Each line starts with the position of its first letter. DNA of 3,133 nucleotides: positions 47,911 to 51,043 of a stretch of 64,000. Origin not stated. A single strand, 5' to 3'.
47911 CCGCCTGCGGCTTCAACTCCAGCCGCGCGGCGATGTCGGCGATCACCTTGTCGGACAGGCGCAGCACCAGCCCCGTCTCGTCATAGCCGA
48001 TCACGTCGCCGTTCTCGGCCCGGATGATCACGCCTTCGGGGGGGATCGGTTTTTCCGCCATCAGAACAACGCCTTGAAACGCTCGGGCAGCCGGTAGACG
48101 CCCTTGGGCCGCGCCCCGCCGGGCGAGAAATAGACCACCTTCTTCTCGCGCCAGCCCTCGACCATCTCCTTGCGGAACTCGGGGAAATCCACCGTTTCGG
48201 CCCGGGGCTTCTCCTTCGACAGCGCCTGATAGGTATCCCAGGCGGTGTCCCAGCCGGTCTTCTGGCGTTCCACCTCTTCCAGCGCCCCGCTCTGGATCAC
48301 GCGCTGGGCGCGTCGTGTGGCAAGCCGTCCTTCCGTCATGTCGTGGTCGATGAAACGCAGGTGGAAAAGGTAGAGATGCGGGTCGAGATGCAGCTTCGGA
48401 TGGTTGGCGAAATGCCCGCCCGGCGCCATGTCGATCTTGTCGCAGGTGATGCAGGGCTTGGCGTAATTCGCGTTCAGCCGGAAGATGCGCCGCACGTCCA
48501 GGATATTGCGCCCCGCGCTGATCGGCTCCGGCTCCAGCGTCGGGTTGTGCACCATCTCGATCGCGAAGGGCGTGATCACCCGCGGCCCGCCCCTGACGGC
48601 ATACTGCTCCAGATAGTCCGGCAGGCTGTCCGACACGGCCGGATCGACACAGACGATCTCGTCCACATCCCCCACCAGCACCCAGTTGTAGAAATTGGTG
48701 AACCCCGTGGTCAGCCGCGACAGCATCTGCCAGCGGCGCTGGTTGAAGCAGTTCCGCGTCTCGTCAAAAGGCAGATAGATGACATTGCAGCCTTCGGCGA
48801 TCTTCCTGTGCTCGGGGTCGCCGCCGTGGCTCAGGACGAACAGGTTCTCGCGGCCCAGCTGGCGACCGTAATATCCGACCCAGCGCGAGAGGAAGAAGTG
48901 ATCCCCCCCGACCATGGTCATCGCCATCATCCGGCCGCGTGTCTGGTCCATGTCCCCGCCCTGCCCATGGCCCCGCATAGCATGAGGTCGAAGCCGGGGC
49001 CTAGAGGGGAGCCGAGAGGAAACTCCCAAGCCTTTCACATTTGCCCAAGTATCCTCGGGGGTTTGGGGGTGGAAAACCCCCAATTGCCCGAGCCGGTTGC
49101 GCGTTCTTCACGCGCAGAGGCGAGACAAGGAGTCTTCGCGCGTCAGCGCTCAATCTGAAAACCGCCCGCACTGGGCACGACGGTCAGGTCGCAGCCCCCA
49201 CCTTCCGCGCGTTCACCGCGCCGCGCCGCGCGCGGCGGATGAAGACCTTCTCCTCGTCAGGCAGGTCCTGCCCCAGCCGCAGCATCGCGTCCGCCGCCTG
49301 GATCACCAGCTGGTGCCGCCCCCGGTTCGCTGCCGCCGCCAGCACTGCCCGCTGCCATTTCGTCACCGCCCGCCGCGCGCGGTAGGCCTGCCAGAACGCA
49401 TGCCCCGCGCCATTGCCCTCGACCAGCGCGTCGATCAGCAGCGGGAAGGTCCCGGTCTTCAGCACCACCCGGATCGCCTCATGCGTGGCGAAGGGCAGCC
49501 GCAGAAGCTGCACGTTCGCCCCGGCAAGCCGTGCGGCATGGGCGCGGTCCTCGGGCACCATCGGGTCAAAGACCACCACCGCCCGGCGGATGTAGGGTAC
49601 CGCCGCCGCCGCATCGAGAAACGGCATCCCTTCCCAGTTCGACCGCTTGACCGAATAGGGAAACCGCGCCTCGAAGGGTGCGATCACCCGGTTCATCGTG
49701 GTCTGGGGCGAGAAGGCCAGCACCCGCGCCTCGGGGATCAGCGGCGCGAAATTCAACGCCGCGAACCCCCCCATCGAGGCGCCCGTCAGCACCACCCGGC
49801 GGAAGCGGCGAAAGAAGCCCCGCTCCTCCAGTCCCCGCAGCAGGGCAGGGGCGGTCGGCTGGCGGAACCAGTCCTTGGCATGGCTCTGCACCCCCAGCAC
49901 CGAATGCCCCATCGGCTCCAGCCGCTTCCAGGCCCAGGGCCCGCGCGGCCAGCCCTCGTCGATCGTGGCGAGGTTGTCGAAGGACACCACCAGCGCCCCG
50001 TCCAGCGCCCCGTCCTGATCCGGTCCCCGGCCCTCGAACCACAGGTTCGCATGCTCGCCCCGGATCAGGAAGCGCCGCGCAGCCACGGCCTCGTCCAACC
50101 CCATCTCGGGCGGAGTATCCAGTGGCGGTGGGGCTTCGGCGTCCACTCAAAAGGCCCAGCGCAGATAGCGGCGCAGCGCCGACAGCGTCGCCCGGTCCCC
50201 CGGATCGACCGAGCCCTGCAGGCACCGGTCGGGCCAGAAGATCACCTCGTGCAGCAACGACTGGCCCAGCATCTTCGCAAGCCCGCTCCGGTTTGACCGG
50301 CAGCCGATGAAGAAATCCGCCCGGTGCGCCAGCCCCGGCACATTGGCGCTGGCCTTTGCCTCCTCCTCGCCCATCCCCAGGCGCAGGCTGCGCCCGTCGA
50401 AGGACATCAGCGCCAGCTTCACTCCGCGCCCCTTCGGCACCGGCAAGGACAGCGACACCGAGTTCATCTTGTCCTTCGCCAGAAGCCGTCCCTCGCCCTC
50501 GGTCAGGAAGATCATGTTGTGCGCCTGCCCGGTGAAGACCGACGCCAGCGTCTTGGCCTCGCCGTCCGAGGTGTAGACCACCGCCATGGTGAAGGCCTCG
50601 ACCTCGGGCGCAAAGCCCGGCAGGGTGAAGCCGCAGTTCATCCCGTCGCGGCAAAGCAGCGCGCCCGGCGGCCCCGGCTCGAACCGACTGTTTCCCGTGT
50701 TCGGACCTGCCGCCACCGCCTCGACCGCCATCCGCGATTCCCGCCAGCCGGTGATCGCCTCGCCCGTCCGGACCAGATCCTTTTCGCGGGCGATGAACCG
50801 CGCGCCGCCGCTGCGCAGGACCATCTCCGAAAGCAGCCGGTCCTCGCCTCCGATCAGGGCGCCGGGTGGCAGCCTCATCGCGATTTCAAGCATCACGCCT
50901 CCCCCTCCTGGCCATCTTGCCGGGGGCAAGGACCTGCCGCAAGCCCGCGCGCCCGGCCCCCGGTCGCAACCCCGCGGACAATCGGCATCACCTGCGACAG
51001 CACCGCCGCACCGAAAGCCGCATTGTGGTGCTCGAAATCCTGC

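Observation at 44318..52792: Seven same-strand, tightly coupled genes for uncharacterised hydrolase-like, GT-like and RTX-sulfatase proteins form a candidate undescribed glycan- or polymer-tailoring module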

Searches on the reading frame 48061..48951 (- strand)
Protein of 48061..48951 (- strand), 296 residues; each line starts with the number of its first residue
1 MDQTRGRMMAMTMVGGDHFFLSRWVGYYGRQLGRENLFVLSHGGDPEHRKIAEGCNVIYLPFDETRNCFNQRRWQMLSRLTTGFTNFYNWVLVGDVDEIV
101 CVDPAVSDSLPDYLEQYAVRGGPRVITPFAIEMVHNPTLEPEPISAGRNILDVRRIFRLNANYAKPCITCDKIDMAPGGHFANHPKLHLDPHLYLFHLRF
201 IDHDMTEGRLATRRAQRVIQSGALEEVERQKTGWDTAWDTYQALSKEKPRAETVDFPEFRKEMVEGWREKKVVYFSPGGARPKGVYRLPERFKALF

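Call 4: search_protein_families(library=pfam, proteins=[window:48061-48951:-], max_evalue=0.01)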
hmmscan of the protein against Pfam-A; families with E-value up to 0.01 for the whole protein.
window:48061-48951:- (296 aa): 1 family
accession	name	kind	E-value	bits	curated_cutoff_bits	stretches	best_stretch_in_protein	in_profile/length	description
PF13704.12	Glyco_tranf_2_4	-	3e-09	37.7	27.5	1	18-112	4-96/98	Glycosyl transferase family 2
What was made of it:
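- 48061..48951 (-): g5: GT-A glycosyltransferase-like protein, 296 aa (Glyco_tranf_2_4, DXD = D95-V-D97). Pfam PF13704 at 3e-9, 37.7 bits against a cut-off of 27.5 (call 4).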

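Call 5: search_protein_families(library=ncbifam, proteins=[window:48061-48951:-], max_evalue=0.01)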
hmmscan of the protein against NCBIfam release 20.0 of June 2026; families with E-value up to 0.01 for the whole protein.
window:48061-48951:- (296 aa): 0 families

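Call 9: search_solved_structures(query=window:48061-48951:-, max_evalue=1)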
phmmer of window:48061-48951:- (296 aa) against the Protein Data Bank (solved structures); distinct sequences matched with E-value up to 1: 0.

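Call 42: search_solved_structures(query=A5, max_evalue=10)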
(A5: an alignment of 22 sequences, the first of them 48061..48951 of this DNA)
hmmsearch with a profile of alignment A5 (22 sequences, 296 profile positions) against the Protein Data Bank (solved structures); distinct sequences matched with E-value up to 10: 1.
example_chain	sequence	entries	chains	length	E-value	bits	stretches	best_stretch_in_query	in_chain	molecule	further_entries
3i8o_A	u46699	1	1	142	1.1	11.8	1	25-64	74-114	KH domain-containing protein MJ1533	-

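Call 68: search_protein_families(library=phrogs, proteins=[window:48061-48951:-], max_evalue=0.01)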
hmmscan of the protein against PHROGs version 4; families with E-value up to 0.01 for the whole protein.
window:48061-48951:- (296 aa): 0 families

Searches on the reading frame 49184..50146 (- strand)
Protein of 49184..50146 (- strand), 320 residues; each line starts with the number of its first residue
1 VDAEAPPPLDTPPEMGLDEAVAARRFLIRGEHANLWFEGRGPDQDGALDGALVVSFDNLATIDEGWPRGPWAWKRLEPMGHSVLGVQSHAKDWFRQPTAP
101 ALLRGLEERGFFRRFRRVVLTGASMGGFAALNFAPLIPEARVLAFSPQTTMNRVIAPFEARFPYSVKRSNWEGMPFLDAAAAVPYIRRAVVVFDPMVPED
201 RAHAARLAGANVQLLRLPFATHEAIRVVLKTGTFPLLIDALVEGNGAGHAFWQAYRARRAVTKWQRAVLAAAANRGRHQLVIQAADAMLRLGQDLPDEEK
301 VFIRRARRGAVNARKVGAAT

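Call 4: search_protein_families(library=pfam, proteins=[window:49184-50146:-], max_evalue=0.01)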
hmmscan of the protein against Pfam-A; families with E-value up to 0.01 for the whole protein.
window:49184-50146:- (320 aa): 1 family
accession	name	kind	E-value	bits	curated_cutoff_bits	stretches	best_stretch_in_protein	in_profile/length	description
PF00756.26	Esterase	-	0.0077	16.5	22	1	118-173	117-154/251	Putative esterase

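Call 5: search_protein_families(library=ncbifam, proteins=[window:49184-50146:-], max_evalue=0.01)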
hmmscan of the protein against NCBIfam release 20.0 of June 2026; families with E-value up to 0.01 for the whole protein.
window:49184-50146:- (320 aa): 0 families

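Call 41: search_solved_structures(query=A4, max_evalue=10)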
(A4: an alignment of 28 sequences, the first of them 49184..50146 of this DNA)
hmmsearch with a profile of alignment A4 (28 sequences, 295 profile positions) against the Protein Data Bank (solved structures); distinct sequences matched with E-value up to 10: 4.
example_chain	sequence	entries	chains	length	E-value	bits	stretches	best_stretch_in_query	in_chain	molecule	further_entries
4rzp_A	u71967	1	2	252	0.00037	22.8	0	204-230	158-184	Engineered Protein OR366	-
5jd6_A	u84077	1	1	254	0.42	12.7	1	85-124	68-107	MGS-MChE2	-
9o9w_A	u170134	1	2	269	0.65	12.1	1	46-118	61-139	poly(ethylene terephthalate) hydrolase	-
9xv7_A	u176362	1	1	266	0.85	11.7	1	53-119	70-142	C3 cluster PET hydrolase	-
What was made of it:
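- On alpha/beta hydrolases (g4): There is no PDB relative by sequence (call 41) and no structure model was made.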

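Call 68: search_protein_families(library=phrogs, proteins=[window:49184-50146:-], max_evalue=0.01)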
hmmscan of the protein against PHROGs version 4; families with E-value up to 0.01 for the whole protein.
window:49184-50146:- (320 aa): 0 families

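Call 107: search_protein_families(library=ncbifam, proteins=[window:49184-50146:-], max_evalue=1)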
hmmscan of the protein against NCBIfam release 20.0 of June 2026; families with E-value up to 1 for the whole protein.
window:49184-50146:- (320 aa): 0 families

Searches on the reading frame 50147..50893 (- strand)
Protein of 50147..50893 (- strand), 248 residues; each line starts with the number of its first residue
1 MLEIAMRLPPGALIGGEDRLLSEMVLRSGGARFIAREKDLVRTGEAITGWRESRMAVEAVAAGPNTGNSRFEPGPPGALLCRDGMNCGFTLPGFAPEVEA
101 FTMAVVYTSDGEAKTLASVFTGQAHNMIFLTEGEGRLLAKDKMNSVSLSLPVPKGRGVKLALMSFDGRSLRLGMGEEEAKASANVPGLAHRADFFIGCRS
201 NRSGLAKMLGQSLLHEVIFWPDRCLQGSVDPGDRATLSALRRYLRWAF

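Call 4: search_protein_families(library=pfam, proteins=[window:50147-50893:-], max_evalue=0.01)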
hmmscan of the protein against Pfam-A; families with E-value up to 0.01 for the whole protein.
window:50147-50893:- (248 aa): 0 families

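Call 5: search_protein_families(library=ncbifam, proteins=[window:50147-50893:-], max_evalue=0.01)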
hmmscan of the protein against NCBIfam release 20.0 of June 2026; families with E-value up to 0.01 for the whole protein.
window:50147-50893:- (248 aa): 0 families

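Call 34: search_solved_structures(query=A2, max_evalue=10)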
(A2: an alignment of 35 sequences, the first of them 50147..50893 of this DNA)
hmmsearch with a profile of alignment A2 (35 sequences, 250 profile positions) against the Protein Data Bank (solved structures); distinct sequences matched with E-value up to 10: 3.
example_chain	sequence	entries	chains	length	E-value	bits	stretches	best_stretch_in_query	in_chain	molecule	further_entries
1jtd_B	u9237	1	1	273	0.018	17.6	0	35-85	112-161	beta-lactamase inhibitor protein II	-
3qhy_B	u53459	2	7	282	0.019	17.5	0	35-85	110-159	Beta-lactamase inhibitory protein II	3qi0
9t9p_A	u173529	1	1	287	0.026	17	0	35-85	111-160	Beta-lactamase inhibitory protein II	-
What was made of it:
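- On LamG/ConA-like lectin domains (g3): No sequence family matches (calls 4, 34).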

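Call 47: find_homologous_proteins(query=A2, max_evalue=0.001)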
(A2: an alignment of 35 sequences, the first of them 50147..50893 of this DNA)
Query A2 (35 sequences) (248 aa, profile of the alignment): 262 proteins with E <= 0.001 among 8000 candidates; the best 120 are listed.
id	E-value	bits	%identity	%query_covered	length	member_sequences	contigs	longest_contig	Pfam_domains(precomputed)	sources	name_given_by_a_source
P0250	1.7e-100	354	52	100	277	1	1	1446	-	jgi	jgi:hypothetical protein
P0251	1.4e-99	351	53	100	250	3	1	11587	-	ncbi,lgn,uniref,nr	ncbi:hypothetical protein [Tabrizicola sp.]|uniref:hypothetical protein n=1 Tax=Tabrizicola sp. TaxI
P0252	7.9e-99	348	78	100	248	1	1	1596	-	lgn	-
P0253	1.1e-98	348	69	100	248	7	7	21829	-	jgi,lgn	jgi:hypothetical protein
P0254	1.2e-98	347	69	100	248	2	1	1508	-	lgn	-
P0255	1.3e-98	347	38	100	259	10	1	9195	-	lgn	-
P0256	1.5e-98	347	67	100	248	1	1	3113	-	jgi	jgi:hypothetical protein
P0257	4.1e-98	346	79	100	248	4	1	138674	-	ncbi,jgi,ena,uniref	ncbi:hypothetical protein [Tabrizicola sp.]|uniref:hypothetical protein n=1 Tax=Tabrizicola sp. TaxI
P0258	4.7e-98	346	36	99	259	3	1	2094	-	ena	-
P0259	5.7e-98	345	56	100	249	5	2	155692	-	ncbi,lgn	-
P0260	6.2e-98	345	71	100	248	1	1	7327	-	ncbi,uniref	ncbi:hypothetical protein [Tabrizicola sp.]|uniref:hypothetical protein n=1 Tax=Tabrizicola sp. TaxI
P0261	1.2e-97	344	67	100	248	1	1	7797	-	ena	-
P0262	1.4e-97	344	62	100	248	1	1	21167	-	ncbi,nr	ncbi:MAG: hypothetical protein C0524_14370 [Rhodobacter sp.]|nr:hypothetical protein [Rhodobacter sp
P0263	1.4e-97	344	68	100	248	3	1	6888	-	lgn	-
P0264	1.7e-97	344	60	100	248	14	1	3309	-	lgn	-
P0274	1.2e-96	341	39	99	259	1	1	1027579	-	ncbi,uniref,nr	ncbi:hypothetical protein [Roseicyclus persicicus]|uniref:Uncharacterized protein n=1 Tax=Roseicyclu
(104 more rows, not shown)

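Call 55: predict_structure(alignment_id=A6)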
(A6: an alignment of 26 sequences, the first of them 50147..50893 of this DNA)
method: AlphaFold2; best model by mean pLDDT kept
length: 248 residues; sequences in the alignment: 26
mean_pLDDT: 85.6   pTM: 0.86
mean pLDDT of the five models: 85.6, 84.0, 83.8, 83.5, 82.8
residues with pLDDT >= 90: 138; 70-90: 78; 50-70: 23; < 50: 9
segments of 3 or more residues with pLDDT < 50: 1-3, 201-206
pLDDT, mean of each block of 10 residues (from residue 1): 52 73 91 94 89 89 68 88 81 90 95 90 84 94 92 90 95 95 82 85 51 94 94 94 90
secondary structure, 60 per line:
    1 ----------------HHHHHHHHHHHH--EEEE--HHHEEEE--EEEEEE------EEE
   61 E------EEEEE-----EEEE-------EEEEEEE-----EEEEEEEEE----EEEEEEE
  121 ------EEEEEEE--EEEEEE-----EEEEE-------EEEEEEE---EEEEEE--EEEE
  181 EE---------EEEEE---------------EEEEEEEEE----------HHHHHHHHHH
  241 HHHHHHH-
elements in order: H17-28 E31-34 E40-43 E46-51 E58-61 E68-72 E78-81 E89-95 E101-109 E114-120 E127-133 E136-141 E147-151 E159-165 E169-174 E177-182 E192-196 E212-220 H231-247
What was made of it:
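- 50147..50893 (-): g3: LamG/ConA-like beta-sandwich (lectin-type) protein, 248 aa. Core gene. AF2 model with pLDDT 85.6 (call 55).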

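Call 60: fold_search(model_id=the predicted structure, library=pdb)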
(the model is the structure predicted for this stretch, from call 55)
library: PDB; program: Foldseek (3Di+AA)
matches with E <= 10: 1659; with E <= 0.001: 321
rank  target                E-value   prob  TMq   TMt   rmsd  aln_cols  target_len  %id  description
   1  3pjq_A                1.9e-07  1.00  0.52  0.24   4.9       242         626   13  Trypanosoma cruzi trans-sialidase-like inactive isoform (including the natural mutation Tyr342His) in complex with lac (released 2011-06-08)
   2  1pz7_B                3.2e-07  1.00  0.45  0.57   7.7       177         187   10  Modulation of agrin function by alternative splicing and Ca2+ binding (released 2004-04-13)
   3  1pz7_A                3.8e-07  1.00  0.43  0.54   8.5       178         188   10  Modulation of agrin function by alternative splicing and Ca2+ binding (released 2004-04-13)
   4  1pz8_B                5.6e-07  1.00  0.44  0.58   4.3       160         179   11  Modulation of agrin function by alternative splicing and Ca2+ binding (released 2004-04-13)
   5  1ms8_A                6.0e-07  1.00  0.55  0.24   4.6       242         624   14  Triclinic form of Trypanosoma cruzi trans-sialidase, in complex with 3-deoxy-2,3-dehydro-N-acetylneuraminic acid (DANA (released 2003-03-25)
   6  3v0a_B                6.7e-07  1.00  0.49  0.13   7.5       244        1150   10  2.7 angstrom crystal structure of BoNT/Ai in complex with NTNHA (released 2012-03-14)
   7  1s0i_A                8.3e-07  1.00  0.56  0.25   4.4       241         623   13  Trypanosoma cruzi trans-sialidase in complex with sialyl-lactose (Michaelis complex) (released 2004-05-18)
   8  3b3q_E                9.3e-07  1.00  0.42  0.54   4.9       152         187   12  Crystal structure of a synaptic adhesion complex (released 2008-01-15)
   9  1pz8_D                9.3e-07  1.00  0.43  0.58   4.7       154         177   11  Modulation of agrin function by alternative splicing and Ca2+ binding (released 2004-04-13)
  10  1pz9_B                9.3e-07  1.00  0.44  0.56   7.7       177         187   10  Modulation of agrin function by alternative splicing and Ca2+ binding (released 2004-04-13)
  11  2fhr                  9.3e-07  1.00  0.49  0.22   9.6       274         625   14  Trypanosoma Rangeli Sialidase In Complex With 2,3- Difluorosialic Acid (Covalent Intermediate) (released 2006-01-17)
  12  1pz8_C                9.8e-07  1.00  0.45  0.60   8.1       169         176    9  Modulation of agrin function by alternative splicing and Ca2+ binding (released 2004-04-13)
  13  1wcs                  1.1e-06  1.00  0.50  0.23   8.5       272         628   15  A mutant of Trypanosoma rangeli sialidase displaying trans-sialidase activity (released 2004-12-15)
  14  1ms9_A                1.2e-06  1.00  0.55  0.25   4.7       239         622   14  Triclinic form of Trypanosoma cruzi trans-sialidase, in complex with lactose (released 2003-03-25)
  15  5z8y_B                1.2e-06  1.00  0.41  0.54   4.4       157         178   11  Crystal structure of human LRRTM2 in complex with Neurexin 1beta (released 2018-10-10)
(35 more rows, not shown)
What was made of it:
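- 50147..50893 (-): Foldseek against PDB hits the lectin domain of trans-sialidase and agrin/neurexin LG domains at E about 2e-7 to 1e-6, probability 1.0 (call 60).
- On LamG/ConA-like lectin domains (g3): Foldseek hits to trans-sialidase lectin domains and agrin/neurexin/perlecan LG domains at E 2e-7 to 1e-6 and probability 1.0 (call 60).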

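Call 66: find_encoding_contigs(protein=P0274, flank=10000, max_places=2)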
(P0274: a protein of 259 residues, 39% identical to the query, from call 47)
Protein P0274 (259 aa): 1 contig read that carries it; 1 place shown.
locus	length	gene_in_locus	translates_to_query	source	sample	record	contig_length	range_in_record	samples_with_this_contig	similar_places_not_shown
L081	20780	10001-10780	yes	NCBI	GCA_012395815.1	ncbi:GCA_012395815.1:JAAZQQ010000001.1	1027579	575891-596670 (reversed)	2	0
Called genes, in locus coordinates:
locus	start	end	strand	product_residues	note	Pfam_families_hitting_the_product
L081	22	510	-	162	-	PF04115:Ureidogly_lyase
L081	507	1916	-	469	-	PF01522:Polysacc_deac_1, PF09349:OHCU_decarbox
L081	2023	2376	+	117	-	PF00576:Transthyretin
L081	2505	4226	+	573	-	PF00501:AMP-binding, PF13193:AMP-binding_C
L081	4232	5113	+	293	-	PF13593:SBF_like, PF01758:SBF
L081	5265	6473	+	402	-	-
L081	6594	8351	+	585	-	-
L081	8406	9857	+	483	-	-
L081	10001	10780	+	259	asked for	-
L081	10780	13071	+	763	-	PF00884:Sulfatase, PF16347:SGSH_C (faint), PF00353:HemolysinCabind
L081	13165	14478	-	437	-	-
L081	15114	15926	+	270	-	-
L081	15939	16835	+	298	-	-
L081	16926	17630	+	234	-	-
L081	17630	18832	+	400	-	-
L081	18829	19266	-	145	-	PF06676:DUF1178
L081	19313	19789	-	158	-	PF00293:NUDIX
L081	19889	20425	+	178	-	PF00255:GSHPx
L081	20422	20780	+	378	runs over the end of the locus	PF00850:Hist_deacetyl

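Call 67: search_protein_families(library=pfam, proteins=[L081:13165-14478:-, L081:15939-16835:+, L081:16926-17630:+, L081:5265-6473:+, L081:15114-15926:+, L081:17630-18832:+, L081:6594-8351:+], max_evalue=0.05)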
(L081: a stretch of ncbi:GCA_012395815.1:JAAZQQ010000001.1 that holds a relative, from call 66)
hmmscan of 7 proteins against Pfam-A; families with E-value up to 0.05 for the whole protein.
L081:13165-14478:- (437 aa): 0 families

L081:15939-16835:+ (298 aa): 0 families

L081:16926-17630:+ (234 aa): 3 families
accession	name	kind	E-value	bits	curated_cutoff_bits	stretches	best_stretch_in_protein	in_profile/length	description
PF08242.18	Methyltransf_12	-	0.001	20.2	30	1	101-139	64-98/98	Methyltransferase domain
PF13489.12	Methyltransf_23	-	0.0031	17.7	27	1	69-143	39-118/164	Methyltransferase domain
PF08241.18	Methyltransf_11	-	0.046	14.8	21.2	0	105-140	59-94/95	Methyltransferase domain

L081:5265-6473:+ (402 aa): 0 families

L081:15114-15926:+ (270 aa): 1 family
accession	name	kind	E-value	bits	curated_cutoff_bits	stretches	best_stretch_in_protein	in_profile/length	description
PF04488.21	Gly_transf_sug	-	0.013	16.7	23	1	73-105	55-86/93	Glycosyltransferase sugar-binding region containing DXD motif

L081:17630-18832:+ (400 aa): 2 families
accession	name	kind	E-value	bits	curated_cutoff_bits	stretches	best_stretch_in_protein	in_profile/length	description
PF13704.12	Glyco_tranf_2_4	-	8.7e-19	68.3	27.5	1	13-113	1-98/98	Glycosyl transferase family 2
PF01697.33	Glyco_transf_92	-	0.00019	21.6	23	0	18-56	19-57/249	Glycosyltransferase family 92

L081:6594-8351:+ (585 aa): 2 families
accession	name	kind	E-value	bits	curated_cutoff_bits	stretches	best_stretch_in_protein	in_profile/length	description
PF13704.12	Glyco_tranf_2_4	-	1.6e-22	80.2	27.5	1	20-117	1-95/98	Glycosyl transferase family 2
PF01697.33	Glyco_transf_92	-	0.00082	19.5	23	1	12-120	3-124/249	Glycosyltransferase family 92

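Call 68: search_protein_families(library=phrogs, proteins=[window:50147-50893:-], max_evalue=0.01)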
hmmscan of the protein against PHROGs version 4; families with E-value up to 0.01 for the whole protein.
window:50147-50893:- (248 aa): 0 families
